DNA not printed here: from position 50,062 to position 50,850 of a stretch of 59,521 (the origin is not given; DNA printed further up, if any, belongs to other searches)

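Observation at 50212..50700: Extremely Met/Gly-rich lipoprotein behind a perfect FNR box, coupled to a dienelactone-hydrolase-type gene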

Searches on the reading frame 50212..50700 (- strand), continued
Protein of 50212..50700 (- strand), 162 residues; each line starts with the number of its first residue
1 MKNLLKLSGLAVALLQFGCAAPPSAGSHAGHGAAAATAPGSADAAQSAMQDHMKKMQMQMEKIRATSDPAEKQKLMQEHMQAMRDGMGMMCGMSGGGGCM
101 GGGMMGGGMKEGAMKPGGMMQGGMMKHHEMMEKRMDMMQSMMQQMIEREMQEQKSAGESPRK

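Call 42: predict_structure(alignment_id=A1)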
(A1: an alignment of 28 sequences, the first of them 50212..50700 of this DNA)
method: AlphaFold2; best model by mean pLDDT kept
length: 162 residues; sequences in the alignment: 28
mean_pLDDT: 65.4   pTM: 0.33
mean pLDDT of the five models: 65.4, 65.3, 62.5, 62.1, 61.4
residues with pLDDT >= 90: 8; 70-90: 66; 50-70: 44; < 50: 44
segments of 3 or more residues with pLDDT < 50: 18-21, 23-38, 95-114
pLDDT, mean of each block of 10 residues (from residue 1): 56 49 43 41 70 84 87 86 76 49 43 50 69 88 88 72 50
secondary structure, 60 per line:
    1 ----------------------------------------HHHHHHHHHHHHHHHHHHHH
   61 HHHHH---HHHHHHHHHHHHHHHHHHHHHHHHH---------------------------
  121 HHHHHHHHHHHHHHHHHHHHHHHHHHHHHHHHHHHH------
elements in order: H41-65 H69-93 H121-156

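Call 45: find_encoding_contigs(protein=P0001, flank=8000, max_places=4)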
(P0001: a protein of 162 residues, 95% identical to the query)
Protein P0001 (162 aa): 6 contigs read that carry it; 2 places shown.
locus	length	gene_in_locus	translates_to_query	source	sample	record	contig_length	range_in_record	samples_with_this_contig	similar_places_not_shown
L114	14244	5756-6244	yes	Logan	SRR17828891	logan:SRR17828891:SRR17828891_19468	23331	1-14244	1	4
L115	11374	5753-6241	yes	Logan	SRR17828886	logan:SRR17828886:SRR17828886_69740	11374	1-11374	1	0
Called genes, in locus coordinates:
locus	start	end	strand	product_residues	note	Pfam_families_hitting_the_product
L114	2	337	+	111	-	?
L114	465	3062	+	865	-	PF00690:Cation_ATPase_N, PF00122:E1-E2_ATPase, PF00702:Hydrolase, PF13246:Cation_ATPase, PF00689:Cation_ATPase_C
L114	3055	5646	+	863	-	PF00690:Cation_ATPase_N, PF00122:E1-E2_ATPase, PF00702:Hydrolase, PF13246:Cation_ATPase (weak), PF00689:Cation_ATPase_C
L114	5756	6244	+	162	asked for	-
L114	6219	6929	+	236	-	-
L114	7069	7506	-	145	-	PF00582:Usp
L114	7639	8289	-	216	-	PF00156:Pribosyltran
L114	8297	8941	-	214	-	PF13442:Cytochrome_CBB3 (faint), PF00034:Cytochrom_C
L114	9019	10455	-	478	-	-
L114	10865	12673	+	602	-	PF00317:Ribonuc_red_lgN, PF02867:Ribonuc_red_lgC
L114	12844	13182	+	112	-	-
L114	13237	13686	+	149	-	PF00571:CBS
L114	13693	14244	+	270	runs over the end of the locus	PF01226:Form_Nir_trans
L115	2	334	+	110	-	?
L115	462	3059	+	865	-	PF00690:Cation_ATPase_N, PF00122:E1-E2_ATPase, PF00702:Hydrolase, PF13246:Cation_ATPase, PF00689:Cation_ATPase_C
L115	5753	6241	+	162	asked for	-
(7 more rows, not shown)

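Call 46: fold_search(model_id=the predicted structure, library=pdb)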
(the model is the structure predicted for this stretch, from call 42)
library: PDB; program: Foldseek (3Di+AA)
matches with E <= 10: 168; with E <= 0.001: 0
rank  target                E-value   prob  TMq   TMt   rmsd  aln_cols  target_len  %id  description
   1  8iue_4                2.0e+00  0.72  0.24  0.11   1.2        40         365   22  RNA polymerase III pre-initiation complex melting complex 1 (released 2023-05-24)
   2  4k8x_A                2.0e+00  0.47  0.20  0.05   2.1        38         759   34  Binary complex of 9N DNA polymerase in the replicative state (released 2013-06-26)
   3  7b0f_A                2.3e+00  0.38  0.20  0.05   2.2        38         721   32  TgoT_6G12 Binary complex (released 2020-12-30)
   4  7b06                  2.7e+00  0.57  0.21  0.05   1.2        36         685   30  TgoT_RT521 apo (released 2020-12-30)
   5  7rsu_A                2.7e+00  0.54  0.21  0.05   1.6        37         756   27  TNA polymerase, n+2 product (released 2021-10-27)
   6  1sg2_A                2.9e+00  0.54  0.23  0.26   1.5        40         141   20  Crystal structure of the periplasmic chaperone Skp (released 2004-09-14)
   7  6is7_B                2.9e+00  0.54  0.21  0.05   1.2        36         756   30  Structure of 9N-I DNA polymerase incorporation with dA in the active site (released 2019-08-28)
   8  1d5a                  2.9e+00  0.38  0.20  0.05   2.1        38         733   32  CRYSTAL STRUCTURE OF AN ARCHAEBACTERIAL DNA POLYMERASE D.TOK. DEPOSITION OF SECOND NATIVE STRUCTURE AT 2.4 ANGSTROM (released 2000-03-24)
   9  1qqc                  2.9e+00  0.35  0.20  0.05   2.1        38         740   32  CRYSTAL STRUCTURE OF AN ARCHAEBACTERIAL DNA POLYMERASE D.TOK (released 1999-10-14)
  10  5l8g_A                2.9e+00  0.25  0.25  0.40   7.2        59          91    8  Crystal structure of Rhodospirillum rubrum Rru_A0973 mutant H65A (released 2016-08-31)
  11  7n1k                  3.1e+00  0.54  0.22  0.55   1.3        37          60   16  Crystal structure of a de novo-designed mini-protein targeting FGFR (released 2022-04-06)
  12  4a5x_A                3.1e+00  0.47  0.28  0.57   3.6        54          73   11  Structures of MITD1 (released 2012-11-14)
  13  1tgo                  3.1e+00  0.35  0.21  0.05   2.1        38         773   34  THERMOSTABLE B TYPE DNA POLYMERASE FROM THERMOCOCCUS GORGONARIUS (released 1999-03-22)
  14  6wyb_A                3.1e+00  0.33  0.20  0.05   2.1        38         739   29  RTX (Reverse Transcription Xenopolymerase) in complex with an RNA/DNA hybrid (released 2020-08-19)
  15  6is7_A                3.1e+00  0.33  0.20  0.05   2.2        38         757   32  Structure of 9N-I DNA polymerase incorporation with dA in the active site (released 2019-08-28)
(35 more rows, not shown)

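Call 71: predict_structure(alignment_id=A2)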
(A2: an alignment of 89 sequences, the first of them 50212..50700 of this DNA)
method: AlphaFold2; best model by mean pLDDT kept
length: 162 residues; sequences in the alignment: 89
mean_pLDDT: 65.6   pTM: 0.35
mean pLDDT of the five models: 65.6, 63.8, 62.9, 62.5, 62.2
residues with pLDDT >= 90: 22; 70-90: 54; 50-70: 33; < 50: 53
segments of 3 or more residues with pLDDT < 50: 13-16, 18-21, 23-38, 96-120
pLDDT, mean of each block of 10 residues (from residue 1): 49 48 41 44 76 88 93 91 80 53 39 42 62 85 87 74 52
secondary structure, 60 per line:
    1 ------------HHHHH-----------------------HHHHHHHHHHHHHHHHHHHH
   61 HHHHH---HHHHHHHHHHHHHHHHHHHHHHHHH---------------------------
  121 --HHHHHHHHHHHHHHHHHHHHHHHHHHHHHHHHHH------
elements in order: H13-17 H41-65 H69-93 H123-156

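Call 90: search_protein_families(library=pfam, proteins=[L011:2500-2865:+, L045:9621-10001:+, L012:5666-6004:+], max_evalue=0.01)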
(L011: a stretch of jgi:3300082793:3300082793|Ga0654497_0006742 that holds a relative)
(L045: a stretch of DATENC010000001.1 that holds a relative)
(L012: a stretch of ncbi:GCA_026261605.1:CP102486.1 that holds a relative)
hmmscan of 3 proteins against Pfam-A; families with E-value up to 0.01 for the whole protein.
L011:2500-2865:+ (121 aa): 0 families

L045:9621-10001:+ (126 aa): 0 families

L012:5666-6004:+ (112 aa): 0 families
